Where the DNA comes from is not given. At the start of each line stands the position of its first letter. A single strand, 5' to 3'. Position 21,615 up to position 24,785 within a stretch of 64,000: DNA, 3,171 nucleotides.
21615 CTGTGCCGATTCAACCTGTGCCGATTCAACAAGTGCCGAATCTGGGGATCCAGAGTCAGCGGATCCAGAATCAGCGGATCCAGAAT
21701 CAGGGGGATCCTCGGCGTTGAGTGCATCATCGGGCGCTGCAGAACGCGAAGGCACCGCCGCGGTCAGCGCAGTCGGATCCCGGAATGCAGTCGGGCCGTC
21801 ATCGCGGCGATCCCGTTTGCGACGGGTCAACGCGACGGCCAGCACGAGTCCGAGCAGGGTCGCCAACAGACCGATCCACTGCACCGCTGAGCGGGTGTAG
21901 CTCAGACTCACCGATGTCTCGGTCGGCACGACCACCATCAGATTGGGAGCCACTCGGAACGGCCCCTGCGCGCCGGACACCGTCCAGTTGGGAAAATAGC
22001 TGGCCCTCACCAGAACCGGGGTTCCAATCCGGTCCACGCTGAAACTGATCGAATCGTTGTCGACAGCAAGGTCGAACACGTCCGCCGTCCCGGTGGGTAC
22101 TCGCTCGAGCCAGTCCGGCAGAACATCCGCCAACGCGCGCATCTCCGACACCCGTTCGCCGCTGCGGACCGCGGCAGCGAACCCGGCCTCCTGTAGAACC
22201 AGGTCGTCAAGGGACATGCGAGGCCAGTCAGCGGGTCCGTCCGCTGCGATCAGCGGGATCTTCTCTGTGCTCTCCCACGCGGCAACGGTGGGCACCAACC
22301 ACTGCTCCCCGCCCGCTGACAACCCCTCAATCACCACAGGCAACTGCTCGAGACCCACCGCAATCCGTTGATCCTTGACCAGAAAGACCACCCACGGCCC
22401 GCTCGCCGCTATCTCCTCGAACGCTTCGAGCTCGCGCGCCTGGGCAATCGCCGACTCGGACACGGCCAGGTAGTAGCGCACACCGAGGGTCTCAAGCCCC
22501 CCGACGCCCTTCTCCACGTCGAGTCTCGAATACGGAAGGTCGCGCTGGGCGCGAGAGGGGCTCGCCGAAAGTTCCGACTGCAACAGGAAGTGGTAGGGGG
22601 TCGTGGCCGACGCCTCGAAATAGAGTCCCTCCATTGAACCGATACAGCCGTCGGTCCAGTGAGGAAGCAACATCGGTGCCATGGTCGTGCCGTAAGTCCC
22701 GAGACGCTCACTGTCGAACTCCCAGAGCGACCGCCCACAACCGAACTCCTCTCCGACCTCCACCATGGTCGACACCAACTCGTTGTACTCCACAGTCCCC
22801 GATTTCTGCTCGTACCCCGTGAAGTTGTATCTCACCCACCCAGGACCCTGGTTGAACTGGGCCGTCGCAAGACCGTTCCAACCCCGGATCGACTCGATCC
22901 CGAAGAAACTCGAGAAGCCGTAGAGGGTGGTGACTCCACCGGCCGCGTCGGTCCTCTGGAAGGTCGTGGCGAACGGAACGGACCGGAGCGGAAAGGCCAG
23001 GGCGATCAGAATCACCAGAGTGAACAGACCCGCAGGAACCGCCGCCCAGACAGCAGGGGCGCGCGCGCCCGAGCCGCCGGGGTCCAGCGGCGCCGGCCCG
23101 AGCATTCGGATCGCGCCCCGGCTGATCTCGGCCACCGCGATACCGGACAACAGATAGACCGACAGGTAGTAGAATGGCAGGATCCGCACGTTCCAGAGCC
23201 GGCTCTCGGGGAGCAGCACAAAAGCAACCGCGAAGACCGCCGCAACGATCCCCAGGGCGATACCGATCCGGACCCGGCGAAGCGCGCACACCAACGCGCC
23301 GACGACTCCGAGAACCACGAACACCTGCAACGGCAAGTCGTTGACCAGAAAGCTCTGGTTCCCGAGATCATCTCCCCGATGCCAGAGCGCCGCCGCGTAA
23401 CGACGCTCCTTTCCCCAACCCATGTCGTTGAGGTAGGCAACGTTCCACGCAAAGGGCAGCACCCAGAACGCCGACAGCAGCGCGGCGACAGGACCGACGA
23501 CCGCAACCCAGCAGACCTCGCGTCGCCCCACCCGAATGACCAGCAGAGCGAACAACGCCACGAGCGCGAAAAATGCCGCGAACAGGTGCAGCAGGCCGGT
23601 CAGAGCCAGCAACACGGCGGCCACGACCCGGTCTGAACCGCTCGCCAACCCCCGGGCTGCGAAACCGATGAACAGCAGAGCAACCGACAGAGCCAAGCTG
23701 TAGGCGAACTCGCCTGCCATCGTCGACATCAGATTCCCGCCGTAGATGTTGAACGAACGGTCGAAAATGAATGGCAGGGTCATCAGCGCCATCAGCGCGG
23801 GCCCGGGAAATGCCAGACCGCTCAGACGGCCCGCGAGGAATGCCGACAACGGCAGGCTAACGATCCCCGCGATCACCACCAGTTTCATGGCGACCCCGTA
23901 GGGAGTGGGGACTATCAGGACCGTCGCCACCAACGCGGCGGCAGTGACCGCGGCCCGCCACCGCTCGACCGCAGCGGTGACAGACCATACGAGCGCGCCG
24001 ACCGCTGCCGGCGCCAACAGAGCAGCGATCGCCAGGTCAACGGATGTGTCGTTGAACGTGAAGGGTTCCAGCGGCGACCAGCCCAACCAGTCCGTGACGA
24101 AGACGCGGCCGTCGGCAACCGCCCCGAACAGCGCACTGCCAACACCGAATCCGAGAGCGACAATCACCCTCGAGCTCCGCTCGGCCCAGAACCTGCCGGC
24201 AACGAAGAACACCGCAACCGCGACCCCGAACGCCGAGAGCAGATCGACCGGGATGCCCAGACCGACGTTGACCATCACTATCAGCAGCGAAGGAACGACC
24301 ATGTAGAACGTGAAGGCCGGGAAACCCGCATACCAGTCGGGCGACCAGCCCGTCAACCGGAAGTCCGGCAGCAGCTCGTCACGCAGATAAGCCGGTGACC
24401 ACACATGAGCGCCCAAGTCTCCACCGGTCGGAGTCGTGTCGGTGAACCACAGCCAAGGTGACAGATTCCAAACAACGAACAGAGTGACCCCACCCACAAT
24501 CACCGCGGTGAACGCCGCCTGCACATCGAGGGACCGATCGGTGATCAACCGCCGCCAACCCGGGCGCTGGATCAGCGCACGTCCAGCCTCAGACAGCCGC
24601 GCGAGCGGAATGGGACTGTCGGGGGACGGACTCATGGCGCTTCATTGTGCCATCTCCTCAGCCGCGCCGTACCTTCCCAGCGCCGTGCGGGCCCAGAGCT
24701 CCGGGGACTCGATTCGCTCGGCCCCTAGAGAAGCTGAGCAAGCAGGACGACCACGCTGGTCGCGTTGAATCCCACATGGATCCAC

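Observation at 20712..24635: Rosetta-stone fusion of a huge GT-C-like membrane protein with a polyprenyl-phosphate-sugar-synthase-like GT2 domain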

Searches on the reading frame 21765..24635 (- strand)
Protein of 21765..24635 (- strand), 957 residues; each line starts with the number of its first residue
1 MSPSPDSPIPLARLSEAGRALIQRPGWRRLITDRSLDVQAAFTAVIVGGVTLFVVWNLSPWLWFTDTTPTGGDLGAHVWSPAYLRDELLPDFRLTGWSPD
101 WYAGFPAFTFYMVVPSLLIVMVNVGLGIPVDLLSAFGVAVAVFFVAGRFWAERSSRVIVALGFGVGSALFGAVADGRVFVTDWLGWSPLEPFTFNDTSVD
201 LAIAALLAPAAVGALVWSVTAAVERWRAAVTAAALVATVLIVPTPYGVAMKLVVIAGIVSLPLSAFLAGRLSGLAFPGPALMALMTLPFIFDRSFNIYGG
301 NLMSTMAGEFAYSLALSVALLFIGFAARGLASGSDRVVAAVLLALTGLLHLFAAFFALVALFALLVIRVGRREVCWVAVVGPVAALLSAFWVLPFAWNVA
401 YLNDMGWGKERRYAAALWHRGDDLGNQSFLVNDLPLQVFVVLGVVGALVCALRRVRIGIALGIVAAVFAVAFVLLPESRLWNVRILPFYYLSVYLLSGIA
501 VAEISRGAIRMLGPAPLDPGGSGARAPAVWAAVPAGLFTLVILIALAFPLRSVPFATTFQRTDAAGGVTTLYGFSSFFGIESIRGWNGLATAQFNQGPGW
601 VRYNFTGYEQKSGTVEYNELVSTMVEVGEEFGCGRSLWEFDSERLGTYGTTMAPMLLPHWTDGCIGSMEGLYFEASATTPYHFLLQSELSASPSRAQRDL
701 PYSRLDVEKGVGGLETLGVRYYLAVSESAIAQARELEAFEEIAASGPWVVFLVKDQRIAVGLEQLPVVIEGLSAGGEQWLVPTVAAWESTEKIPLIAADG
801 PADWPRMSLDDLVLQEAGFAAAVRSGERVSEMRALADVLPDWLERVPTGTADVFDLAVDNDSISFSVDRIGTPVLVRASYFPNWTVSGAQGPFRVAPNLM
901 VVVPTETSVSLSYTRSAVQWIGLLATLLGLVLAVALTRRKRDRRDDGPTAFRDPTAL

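Call 8: find_homologous_proteins(query=window:21765-24635:-)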
Query window:21765-24635:- (957 aa): 2075 proteins with E <= 0.001 among 8000 candidates; the best 120 are listed.
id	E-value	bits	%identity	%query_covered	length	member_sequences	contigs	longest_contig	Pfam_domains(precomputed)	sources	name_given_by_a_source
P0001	0.0e+0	1946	92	100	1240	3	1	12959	PF13641.13,PF00535.33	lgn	-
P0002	0.0e+0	1941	92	99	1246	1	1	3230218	PF13641.13,PF00535.33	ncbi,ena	-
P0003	0.0e+0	1884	93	96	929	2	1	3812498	-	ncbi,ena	-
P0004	0.0e+0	1884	90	100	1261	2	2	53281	PF13641.13,PF00535.33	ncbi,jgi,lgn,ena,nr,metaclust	ncbi:MAG: glycosyltransferase [Acidimicrobiaceae bacterium]|nr:glycosyltransferase [Acidimicrobiia b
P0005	0.0e+0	1810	87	96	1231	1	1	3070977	PF13641.13,PF00535.33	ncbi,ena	-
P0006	0.0e+0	1793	85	100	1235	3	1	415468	PF13641.13,PF00535.33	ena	-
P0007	0.0e+0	1780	85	96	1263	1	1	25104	PF00535.33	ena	-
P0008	0.0e+0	1777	85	99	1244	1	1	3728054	PF13641.13,PF00535.33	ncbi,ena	-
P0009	0.0e+0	1722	81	100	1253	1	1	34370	PF13641.13,PF00535.33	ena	-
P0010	0.0e+0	1707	96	75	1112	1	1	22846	-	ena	-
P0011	0.0e+0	1697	80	100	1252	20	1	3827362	PF13641.13,PF00535.33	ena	-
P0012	0.0e+0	1679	82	95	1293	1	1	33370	PF13641.13,PF00535.33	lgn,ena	-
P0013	0.0e+0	1635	77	100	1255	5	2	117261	PF13641.13,PF00535.33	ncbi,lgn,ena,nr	ncbi:MAG: glycosyltransferase [Acidimicrobiaceae bacterium]|nr:glycosyltransferase [Acidimicrobiacea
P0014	0.0e+0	1633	77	100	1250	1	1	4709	PF13641.13,PF00535.33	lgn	-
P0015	0.0e+0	1631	78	100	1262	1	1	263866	PF13641.13,PF00535.33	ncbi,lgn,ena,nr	ncbi:MAG: glycosyltransferase [Acidimicrobiaceae bacterium]|nr:glycosyltransferase [Acidimicrobiacea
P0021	0.0e+0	1249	79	75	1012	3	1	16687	PF00535.33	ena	-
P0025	0.0e+0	1170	61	94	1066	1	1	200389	-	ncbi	-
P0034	0.0e+0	1143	59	95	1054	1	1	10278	PF10131.16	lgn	-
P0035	0.0e+0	1139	59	95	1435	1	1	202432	PF13641.13,PF04138.21,PF00535.33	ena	-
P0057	5.3e-287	973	55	75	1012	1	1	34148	-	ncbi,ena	-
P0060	5.9e-286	970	57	78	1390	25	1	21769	PF13641.13,PF04138.21,PF00535.33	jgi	jgi:putative flippase GtrA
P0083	2.4e-278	944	54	74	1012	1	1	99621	-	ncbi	-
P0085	2.2e-277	941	58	76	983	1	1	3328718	-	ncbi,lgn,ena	-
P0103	6.9e-251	854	51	94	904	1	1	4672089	PF20176.4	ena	-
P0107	1.5e-249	849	47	92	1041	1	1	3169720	PF10131.16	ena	-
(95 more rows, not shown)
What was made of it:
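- Checked: Nineteen 90%-identity protein clusters of 1012-1293 aa from independent assemblies carry the same N-domain plus GT2 (call 8).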

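Call 17: find_encoding_contigs(protein=P0025, flank=8000, max_places=2)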
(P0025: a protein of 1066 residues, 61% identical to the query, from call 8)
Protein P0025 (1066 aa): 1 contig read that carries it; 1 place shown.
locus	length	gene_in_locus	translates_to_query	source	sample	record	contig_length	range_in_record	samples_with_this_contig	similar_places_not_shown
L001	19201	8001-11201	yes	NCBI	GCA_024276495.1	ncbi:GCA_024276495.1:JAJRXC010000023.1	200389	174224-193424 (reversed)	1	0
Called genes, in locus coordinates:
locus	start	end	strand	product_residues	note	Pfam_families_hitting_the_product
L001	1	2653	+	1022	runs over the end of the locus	PF13641:Glyco_tranf_2_3 (weak), PF13632:Glyco_trans_2_3 (weak)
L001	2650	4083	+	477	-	-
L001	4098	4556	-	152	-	PF13098:Thioredoxin_2 (faint)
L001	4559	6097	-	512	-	PF05496:RuvB_N (faint), PF00004:AAA, PF07728:AAA_5 (weak), PF17862:AAA_lid_3, PF01434:Peptidase_M41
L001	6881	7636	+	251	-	PF02517:Rce1-like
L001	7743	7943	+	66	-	-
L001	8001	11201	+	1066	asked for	-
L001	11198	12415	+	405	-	PF04138:GtrA_DPMS_TM, PF13641:Glyco_tranf_2_3, PF00535:Glycos_transf_2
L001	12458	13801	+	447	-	PF02878:PGM_PMM_I, PF02879:PGM_PMM_II, PF02880:PGM_PMM_III, PF00408:PGM_PMM_IV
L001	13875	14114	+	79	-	PF03966:Trm112p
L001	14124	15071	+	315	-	PF10432:bact-PGI_C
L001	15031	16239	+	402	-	PF20511:PMI_typeI_cat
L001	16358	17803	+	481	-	PF05221:AdoHcyase, PF00670:AdoHcyase_NAD, PF02826:2-Hacid_dh_C (weak)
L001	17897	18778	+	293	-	PF00296:Bac_luciferase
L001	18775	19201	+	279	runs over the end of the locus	PF00378:ECH_1, PF16113:ECH_2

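Call 18: find_encoding_contigs(protein=P0085, flank=8000, max_places=2)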
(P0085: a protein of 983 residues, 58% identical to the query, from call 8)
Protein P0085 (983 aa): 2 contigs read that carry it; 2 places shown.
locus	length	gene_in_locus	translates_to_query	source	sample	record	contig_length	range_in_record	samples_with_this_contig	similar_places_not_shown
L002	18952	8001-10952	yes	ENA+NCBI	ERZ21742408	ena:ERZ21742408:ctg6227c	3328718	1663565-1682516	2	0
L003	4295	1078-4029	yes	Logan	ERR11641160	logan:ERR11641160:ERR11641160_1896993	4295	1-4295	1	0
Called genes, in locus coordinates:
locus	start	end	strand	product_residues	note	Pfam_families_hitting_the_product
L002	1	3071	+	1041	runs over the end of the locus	PF00535:Glycos_transf_2 (faint), PF13641:Glyco_tranf_2_3, PF13632:Glyco_trans_2_3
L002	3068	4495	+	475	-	-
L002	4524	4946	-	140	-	-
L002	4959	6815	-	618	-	PF06480:FtsH_ext, PF05496:RuvB_N (faint), PF00004:AAA, PF07728:AAA_5 (weak), PF17862:AAA_lid_3, PF01434:Peptidase_M41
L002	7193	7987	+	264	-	PF02517:Rce1-like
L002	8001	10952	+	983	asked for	-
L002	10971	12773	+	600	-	PF00041:fn3, PF25059:FN3_DSCAM-DSCAML_C (faint), PF00041:fn3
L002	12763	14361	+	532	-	-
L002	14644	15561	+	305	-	PF13641:Glyco_tranf_2_3, PF00535:Glycos_transf_2, PF10111:Glyco_tranf_2_2 (faint)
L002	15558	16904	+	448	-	PF02878:PGM_PMM_I, PF02879:PGM_PMM_II, PF02880:PGM_PMM_III, PF00408:PGM_PMM_IV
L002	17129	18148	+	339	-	PF10432:bact-PGI_C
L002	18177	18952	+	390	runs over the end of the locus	PF20511:PMI_typeI_cat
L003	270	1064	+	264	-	PF02517:Rce1-like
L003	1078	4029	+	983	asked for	-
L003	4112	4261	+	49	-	-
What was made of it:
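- In L002 the GT2 is detached from the membrane gene but overlaps the PMM gene (call 18).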

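Call 20: search_protein_families(library=pfam, proteins=[L001:11198-12415:+, L002:14644-15561:+, P0035, P0060, P0034, P0107, P0103, L001:2650-4083:+], max_evalue=0.01)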
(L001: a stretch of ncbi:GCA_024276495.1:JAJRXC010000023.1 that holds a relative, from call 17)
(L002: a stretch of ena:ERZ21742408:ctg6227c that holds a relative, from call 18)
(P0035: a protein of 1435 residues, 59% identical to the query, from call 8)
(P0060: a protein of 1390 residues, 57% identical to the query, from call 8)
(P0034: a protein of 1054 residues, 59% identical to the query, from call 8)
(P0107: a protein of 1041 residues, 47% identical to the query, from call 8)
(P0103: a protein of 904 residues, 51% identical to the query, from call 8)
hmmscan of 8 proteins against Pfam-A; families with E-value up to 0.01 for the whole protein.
L001:11198-12415:+ (405 aa): 3 families
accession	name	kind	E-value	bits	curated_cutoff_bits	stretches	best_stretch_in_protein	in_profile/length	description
PF00535.33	Glycos_transf_2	-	1.7e-30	106.6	23.3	1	153-317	1-165/168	Glycosyl transferase family 2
PF04138.20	GtrA_DPMS_TM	-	1.2e-12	48.5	26.1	1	18-129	1-116/117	GtrA/DPMS, transmembrane domain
PF13641.12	Glyco_tranf_2_3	-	5.3e-10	40.1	27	1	152-349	3-205/230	Glycosyltransferase like family 2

L002:14644-15561:+ (305 aa): 5 families
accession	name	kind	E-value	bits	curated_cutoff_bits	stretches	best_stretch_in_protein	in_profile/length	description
PF00535.33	Glycos_transf_2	-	7.9e-31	107.7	23.3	1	49-212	1-166/168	Glycosyl transferase family 2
PF13641.12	Glyco_tranf_2_3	-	2.9e-09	37.7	27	1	48-185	3-132/230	Glycosyltransferase like family 2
PF10111.15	Glyco_tranf_2_2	-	1.8e-05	24.8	27.3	1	49-144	1-99/276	Glycosyltransferase like family 2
PF09488.16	Osmo_MPGsynth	-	0.0014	18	27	1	35-154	66-187/381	Mannosyl-3-phosphoglycerate synthase (osmo_MPGsynth)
PF12804.13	NTP_transf_3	-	0.0031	18.1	27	1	68-163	27-123/160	MobA-like NTP transferase domain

P0035 (1435 aa): 3 families
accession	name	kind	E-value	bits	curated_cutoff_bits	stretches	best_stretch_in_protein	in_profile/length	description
PF00535.33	Glycos_transf_2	-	1.6e-25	90.4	23.3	1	1193-1357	1-165/168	Glycosyl transferase family 2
PF04138.20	GtrA_DPMS_TM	-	3.6e-11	43.7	26.1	1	1058-1170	1-117/117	GtrA/DPMS, transmembrane domain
PF13641.12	Glyco_tranf_2_3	-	4.5e-08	33.8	27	1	1191-1306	2-122/230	Glycosyltransferase like family 2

P0060 (1390 aa): 4 families
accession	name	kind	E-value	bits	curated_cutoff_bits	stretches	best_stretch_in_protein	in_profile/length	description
PF00535.33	Glycos_transf_2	-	1.3e-29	103.8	23.3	1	1141-1304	1-164/168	Glycosyl transferase family 2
PF04138.20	GtrA_DPMS_TM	-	1.3e-10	41.9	26.1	1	1007-1118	1-117/117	GtrA/DPMS, transmembrane domain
PF13641.12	Glyco_tranf_2_3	-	6.2e-08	33.4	27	1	1140-1259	3-127/230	Glycosyltransferase like family 2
PF10111.15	Glyco_tranf_2_2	-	0.003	17.5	27.3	1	1141-1245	1-107/276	Glycosyltransferase like family 2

P0034 (1054 aa): 1 family
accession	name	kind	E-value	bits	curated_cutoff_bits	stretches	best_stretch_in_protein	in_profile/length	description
PF20176.3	DUF6541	-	0.00074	18.3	29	1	236-536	188-498/646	Family of unknown function (DUF6541)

P0107 (1041 aa): 0 families

P0103 (904 aa): 1 family
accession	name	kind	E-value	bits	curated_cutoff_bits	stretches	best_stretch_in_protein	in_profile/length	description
PF20176.3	DUF6541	-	7.9e-06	24.8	29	1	213-519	187-494/646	Family of unknown function (DUF6541)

L001:2650-4083:+ (477 aa): 0 families
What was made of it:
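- On Three-component (synthase + GtrA + GT-C) glycosylation system: All three are present in sister lineages (calls 17, 20).
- Orthologous GT2s in sister lineages carry an N-terminal GtrA/DPMS_TM domain (call 20). Orthologues are fused to GtrA/DPMS_TM (call 20), which accompanies monophosphate-sugar systems.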

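Call 24: search_solved_structures(query=A1, max_evalue=10)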
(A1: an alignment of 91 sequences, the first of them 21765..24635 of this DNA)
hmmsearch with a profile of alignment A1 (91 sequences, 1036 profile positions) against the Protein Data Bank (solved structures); distinct sequences matched with E-value up to 10: 1.
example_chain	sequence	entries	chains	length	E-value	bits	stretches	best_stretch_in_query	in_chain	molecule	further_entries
29vf_O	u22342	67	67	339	3.4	8.7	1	916-967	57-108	TATA-box-binding protein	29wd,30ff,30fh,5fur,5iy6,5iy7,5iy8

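Call 25: predict_structure(alignment_id=A1)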
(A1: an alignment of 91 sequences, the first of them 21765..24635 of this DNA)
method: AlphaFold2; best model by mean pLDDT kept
length: 957 residues; sequences in the alignment: 91
mean_pLDDT: 84.0   pTM: 0.87
mean pLDDT of the five models: 84.0, 82.9, 81.9, 81.1, 80.7
residues with pLDDT >= 90: 487; 70-90: 286; 50-70: 154; < 50: 30
segments of 3 or more residues with pLDDT < 50: 1-8, 945-957
pLDDT, mean of each block of 10 residues (from residue 1): 42 54 51 74 96 92 86 63 84 72 52 81 90 96 92 93 94 90 67 88 95 95 88 93 92 91 97 96 95 64 65 91 97 94 93 93 94 95 95 82 61 71 60 82 96 96 96 71 79 96 91 70 67 93 90 85 87 76 63 77 80 83 91 86 69 56 66 66 89 78 93 91 94 97 94 92 96 80 92 93 96 96 92 96 95 92 95 93 91 93 98 87 95 90 50 37
secondary structure, 60 per line:
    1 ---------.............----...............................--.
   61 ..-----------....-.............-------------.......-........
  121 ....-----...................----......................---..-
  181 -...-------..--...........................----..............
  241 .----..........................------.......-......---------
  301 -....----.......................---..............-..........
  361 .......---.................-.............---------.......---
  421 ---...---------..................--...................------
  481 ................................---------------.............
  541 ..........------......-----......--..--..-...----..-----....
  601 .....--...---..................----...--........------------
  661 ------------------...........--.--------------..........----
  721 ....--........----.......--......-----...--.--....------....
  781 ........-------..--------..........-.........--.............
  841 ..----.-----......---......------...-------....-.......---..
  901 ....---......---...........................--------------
elements in order (helices of 4 or more, strands of 3 or more residues): H10-22 H27-57 H74-77 H79-91 H105-111 H113-124 H130-148 H153-174 H196-222 H227-241 H246-271 H278-284 H286-291 H302-305 H310-332 H336-349 H351-367 H371-387 H389-401 H411-417 H436-453 H456-474 H481-512 H528-550 E557-562 E568-573 H597-605 H614-631 E636-638 H642-648 H679-689 H707-716 E721-724 H727-734 E739-745 E748-753 E759-761 E767-770 H777-788 E806-808 H809-815 H817-825 H828-842 E853-858 E862-867 E874-876 E884-887 E889-895 E899-904 E908-913 H917-943
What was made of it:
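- On GT-C glycosyltransferase superfamily: AF2 pLDDT 84, pTM 0.87 (call 25).
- N-domain: AF2 pLDDT 84, pTM 0.87 (call 25).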
